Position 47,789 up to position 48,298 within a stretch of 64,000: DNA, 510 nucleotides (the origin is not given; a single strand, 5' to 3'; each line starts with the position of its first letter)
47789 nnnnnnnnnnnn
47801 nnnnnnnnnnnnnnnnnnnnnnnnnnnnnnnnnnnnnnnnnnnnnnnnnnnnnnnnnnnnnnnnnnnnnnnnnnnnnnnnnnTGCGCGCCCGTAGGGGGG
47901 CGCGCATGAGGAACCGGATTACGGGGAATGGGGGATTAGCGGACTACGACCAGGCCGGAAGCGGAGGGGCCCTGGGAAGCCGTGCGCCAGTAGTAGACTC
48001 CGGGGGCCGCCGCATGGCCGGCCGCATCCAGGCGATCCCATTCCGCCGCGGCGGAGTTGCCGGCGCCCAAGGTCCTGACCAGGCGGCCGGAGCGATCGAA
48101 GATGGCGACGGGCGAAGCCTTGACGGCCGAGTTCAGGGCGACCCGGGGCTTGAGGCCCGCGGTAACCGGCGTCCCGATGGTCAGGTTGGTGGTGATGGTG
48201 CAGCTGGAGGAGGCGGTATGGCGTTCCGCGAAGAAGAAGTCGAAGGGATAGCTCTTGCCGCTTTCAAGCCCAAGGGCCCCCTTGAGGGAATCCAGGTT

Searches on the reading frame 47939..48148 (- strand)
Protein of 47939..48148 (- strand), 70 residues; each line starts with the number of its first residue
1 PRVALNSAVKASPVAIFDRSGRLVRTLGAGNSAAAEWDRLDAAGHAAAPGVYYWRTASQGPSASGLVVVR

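Call 57: search_protein_families(library=pfam, proteins=[window:47939-48148:-], max_evalue=10)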
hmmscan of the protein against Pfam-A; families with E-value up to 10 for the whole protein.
seq(70 aa): 2 families
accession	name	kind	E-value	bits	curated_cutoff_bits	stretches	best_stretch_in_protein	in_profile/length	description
PF13860.13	FlgD_ig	-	2.4e-07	31.1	27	1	3-55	16-72/79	FlgD Ig-like domain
PF13585.12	CHU_C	-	0.013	16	27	1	10-58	27-72/86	CHU_C Type IX secretion signal domain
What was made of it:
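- On T9SS type A C-terminal domain (Pfam PF18962 Por_Secre_tail and related CTD models; NCBIfam TIGR04183): The control tail of the protein at 47936-49006 hit FlgD_ig at 2.4e-7 and CHU_C at 0.013 (call 57).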
